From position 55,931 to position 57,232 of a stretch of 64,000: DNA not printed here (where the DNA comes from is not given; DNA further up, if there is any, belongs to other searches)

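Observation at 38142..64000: Cluster of six paralogous genes encoding secreted coiled-coil + RCC1-like + Kelch-like double-propeller proteins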

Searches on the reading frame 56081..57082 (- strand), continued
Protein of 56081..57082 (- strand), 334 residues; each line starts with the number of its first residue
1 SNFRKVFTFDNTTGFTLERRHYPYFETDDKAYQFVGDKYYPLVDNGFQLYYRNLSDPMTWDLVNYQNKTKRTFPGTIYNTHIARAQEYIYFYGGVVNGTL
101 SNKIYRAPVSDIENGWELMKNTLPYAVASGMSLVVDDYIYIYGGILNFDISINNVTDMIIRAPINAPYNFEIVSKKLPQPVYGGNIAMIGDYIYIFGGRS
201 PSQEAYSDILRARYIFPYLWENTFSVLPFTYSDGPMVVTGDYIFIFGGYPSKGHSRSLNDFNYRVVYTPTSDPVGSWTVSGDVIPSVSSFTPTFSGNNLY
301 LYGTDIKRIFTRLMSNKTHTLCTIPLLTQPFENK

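Call 64: list_cluster_members(proteins=[P0129, P0183, P0124, P0127, P0128, P0135, P0155, P0157, P0175, P0143])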
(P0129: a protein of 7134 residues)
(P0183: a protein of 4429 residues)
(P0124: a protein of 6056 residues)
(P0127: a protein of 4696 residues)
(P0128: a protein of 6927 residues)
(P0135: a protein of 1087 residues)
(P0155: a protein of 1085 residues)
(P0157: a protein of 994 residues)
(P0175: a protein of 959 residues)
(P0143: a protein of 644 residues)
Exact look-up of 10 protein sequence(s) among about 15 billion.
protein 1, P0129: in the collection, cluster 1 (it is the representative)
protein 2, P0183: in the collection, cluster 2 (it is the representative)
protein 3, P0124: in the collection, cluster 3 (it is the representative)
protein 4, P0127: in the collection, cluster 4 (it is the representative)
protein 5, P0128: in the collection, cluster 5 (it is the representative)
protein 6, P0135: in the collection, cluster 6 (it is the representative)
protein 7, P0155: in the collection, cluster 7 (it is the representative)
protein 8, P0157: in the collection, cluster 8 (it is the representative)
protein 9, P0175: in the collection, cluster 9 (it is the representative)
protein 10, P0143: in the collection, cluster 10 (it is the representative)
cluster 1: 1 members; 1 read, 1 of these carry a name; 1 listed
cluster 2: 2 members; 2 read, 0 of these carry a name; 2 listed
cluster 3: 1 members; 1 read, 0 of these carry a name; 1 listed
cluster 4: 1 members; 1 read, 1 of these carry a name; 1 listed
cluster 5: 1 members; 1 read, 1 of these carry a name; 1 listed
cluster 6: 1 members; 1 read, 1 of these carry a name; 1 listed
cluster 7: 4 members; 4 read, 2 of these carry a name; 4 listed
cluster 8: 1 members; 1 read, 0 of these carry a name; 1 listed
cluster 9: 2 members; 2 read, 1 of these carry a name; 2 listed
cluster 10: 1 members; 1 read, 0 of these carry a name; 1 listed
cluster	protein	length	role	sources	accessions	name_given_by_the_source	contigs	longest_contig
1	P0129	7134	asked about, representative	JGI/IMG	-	alpha-tubulin suppressor-like RCC1 family protein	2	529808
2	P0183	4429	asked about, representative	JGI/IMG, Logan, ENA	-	-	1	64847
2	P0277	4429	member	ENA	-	-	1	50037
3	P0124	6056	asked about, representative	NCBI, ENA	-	-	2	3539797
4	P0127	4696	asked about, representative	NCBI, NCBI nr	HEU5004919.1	MAG TPA: capsid cement protein [Candidatus Saccharimonadales bacterium] | capsid cement protein [Candidatus Saccharimonadales bacterium]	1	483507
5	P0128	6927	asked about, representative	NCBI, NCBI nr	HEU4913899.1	MAG TPA: DUF2341 domain-containing protein [Candidatus Saccharimonadales bacterium] | DUF2341 domain-containing protein [Candidatus Saccharimonadales bacterium]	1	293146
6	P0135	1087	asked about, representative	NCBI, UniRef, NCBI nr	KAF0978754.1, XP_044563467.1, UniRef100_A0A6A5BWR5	hypothetical protein FDP41_001824 [Naegleria fowleri] | EGF-like domain-containing protein n=1 Tax=Naegleria fowleri TaxID=5763 ... | uncharacterized protein FDP41_001824 [Naegleria fowleri]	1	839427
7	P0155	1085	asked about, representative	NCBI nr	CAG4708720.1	unnamed protein product [Naegleria fowleri]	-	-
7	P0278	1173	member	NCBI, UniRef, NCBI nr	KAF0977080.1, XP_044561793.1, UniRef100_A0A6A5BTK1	hypothetical protein FDP41_003733 [Naegleria fowleri] | EGF-like domain-containing protein n=1 Tax=Naegleria fowleri TaxID=5763 ... | uncharacterized protein FDP41_003733 [Naegleria fowleri]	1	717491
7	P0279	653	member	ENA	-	-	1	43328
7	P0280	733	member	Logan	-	-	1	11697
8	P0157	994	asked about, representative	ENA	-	-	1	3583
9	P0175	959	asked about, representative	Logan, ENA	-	-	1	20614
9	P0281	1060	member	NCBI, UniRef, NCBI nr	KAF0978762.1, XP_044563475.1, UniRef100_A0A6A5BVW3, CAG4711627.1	hypothetical protein FDP41_001832 [Naegleria fowleri] | EGF-like domain-containing protein n=1 Tax=Naegleria fowleri TaxID=5763 ... | uncharacterized protein FDP41_001832 [Naegleria fowleri]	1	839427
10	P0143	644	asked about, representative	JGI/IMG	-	-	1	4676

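Call 75: find_homologous_proteins(query=A3, max_evalue=0.001)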
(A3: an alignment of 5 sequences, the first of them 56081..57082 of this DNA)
Query A3 (5 sequences): 4193 candidates shared short words with the query, none scored E <= 0.001.

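Call 82: search_solved_structures(query=A3, max_evalue=0.01)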
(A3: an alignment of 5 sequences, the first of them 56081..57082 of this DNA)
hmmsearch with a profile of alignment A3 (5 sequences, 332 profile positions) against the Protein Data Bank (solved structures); distinct sequences matched with E-value up to 0.01: 18.
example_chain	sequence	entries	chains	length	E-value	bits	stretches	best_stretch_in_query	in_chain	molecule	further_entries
9mey_B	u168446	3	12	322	9.8e-10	41.1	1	75-147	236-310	Leucine-zipper-like transcriptional regulator 1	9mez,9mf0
9d1i_A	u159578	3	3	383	2.6e-08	36.4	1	131-267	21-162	Kelch domain-containing protein 3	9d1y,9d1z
9d8p_A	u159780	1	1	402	8.8e-08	34.7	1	171-257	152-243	Kelch domain-containing protein 10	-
5a10_A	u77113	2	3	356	1.9e-06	30.3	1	178-257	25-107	THIOCYANATE FORMING PROTEIN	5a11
8uxs_A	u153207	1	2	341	6.9e-06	28.4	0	226-283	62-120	Kelch domain-containing protein 2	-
9bc9_A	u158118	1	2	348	7e-06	28.4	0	226-281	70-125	Kelch domain-containing protein 2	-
8ebl_A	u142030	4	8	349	7.1e-06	28.4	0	226-281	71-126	Kelch domain-containing protein 2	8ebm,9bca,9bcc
8sge_A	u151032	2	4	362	8.4e-06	28.2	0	226-283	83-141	Kelch domain-containing protein 2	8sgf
6do3_A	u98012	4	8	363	8.5e-06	28.1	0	226-283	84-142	Kelch domain-containing protein 2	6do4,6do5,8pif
8ebn_A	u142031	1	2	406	1.3e-05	27.5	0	226-281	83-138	Kelch domain-containing protein 2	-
8sh2_B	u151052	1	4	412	1.4e-05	27.4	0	225-281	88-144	Kelch domain-containing protein 2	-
9o04_C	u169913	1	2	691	3.9e-05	26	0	175-253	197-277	F-box only protein 42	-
2woz_A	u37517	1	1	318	0.00038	22.7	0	191-269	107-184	KELCH REPEAT AND BTB DOMAIN-CONTAINING PROTEIN 10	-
9tsn_A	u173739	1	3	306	0.00055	22.2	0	188-267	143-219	Kelch protein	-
4yy8_A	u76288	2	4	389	0.00063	22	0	186-258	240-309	Kelch protein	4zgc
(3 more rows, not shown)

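Call 83: list_cluster_members(proteins=[P0209, P0179, P0189, P0176, P0165, P0174, P0162, P0164, P0168, P0150])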
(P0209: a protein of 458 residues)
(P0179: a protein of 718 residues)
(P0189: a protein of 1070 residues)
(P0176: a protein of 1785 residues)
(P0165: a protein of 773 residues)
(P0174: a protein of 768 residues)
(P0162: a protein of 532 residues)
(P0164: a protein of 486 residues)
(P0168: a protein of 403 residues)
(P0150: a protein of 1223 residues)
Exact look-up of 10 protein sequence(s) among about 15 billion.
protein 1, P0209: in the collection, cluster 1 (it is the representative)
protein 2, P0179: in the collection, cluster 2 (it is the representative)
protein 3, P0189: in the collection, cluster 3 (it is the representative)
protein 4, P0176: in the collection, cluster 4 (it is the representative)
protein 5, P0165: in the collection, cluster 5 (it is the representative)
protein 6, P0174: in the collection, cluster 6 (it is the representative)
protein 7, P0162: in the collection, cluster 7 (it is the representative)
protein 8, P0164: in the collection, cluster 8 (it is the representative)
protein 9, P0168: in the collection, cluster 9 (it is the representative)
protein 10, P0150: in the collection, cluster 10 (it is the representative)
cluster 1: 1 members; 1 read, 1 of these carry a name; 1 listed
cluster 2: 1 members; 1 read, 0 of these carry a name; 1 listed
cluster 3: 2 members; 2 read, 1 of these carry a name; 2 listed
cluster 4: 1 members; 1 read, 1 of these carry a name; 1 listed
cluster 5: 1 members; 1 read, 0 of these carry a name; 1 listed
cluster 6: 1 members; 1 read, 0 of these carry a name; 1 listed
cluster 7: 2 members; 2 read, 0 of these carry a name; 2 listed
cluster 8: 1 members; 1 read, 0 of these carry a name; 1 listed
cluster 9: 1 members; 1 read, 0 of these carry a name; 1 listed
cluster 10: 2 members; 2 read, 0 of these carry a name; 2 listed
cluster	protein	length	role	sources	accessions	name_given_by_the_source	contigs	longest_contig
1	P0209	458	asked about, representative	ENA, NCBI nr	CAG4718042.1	unnamed protein product [Naegleria fowleri]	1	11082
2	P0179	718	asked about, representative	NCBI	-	-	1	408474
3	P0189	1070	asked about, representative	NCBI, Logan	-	-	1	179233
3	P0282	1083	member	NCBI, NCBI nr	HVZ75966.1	MAG TPA: hypothetical protein VG934_01685 [Candidatus Paceibacterota bacterium] | hypothetical protein [Candidatus Paceibacterota bacterium]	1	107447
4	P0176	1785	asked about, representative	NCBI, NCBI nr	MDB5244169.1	MAG: hypothetical protein JWN18_39, partial [Parcubacteria group bacterium] | hypothetical protein [Parcubacteria group bacterium]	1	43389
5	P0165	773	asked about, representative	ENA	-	-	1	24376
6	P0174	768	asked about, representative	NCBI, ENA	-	-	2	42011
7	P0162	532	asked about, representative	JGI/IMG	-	-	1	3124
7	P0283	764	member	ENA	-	-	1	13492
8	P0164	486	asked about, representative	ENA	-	-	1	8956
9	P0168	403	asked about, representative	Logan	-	-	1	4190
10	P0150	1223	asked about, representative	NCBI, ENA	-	-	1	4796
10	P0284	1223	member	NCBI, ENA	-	-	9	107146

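Call 85: find_related_loci(query=A3, collection=metagenome_contigs, flank=10000)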
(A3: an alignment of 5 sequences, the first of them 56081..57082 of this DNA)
Query A3 (334 aa) in metagenome_contigs; peptide patterns used: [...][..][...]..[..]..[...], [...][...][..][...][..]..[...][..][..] (x = any residue, [..] = any of these).
338 stretches matched a pattern; 2 encode a relative of the query (tblastn E <= 1e-3); 2 distinct loci.
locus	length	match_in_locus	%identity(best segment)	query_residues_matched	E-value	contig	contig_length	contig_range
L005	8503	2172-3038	27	48-285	4e-19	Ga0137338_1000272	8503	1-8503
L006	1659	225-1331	27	73-329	1e-7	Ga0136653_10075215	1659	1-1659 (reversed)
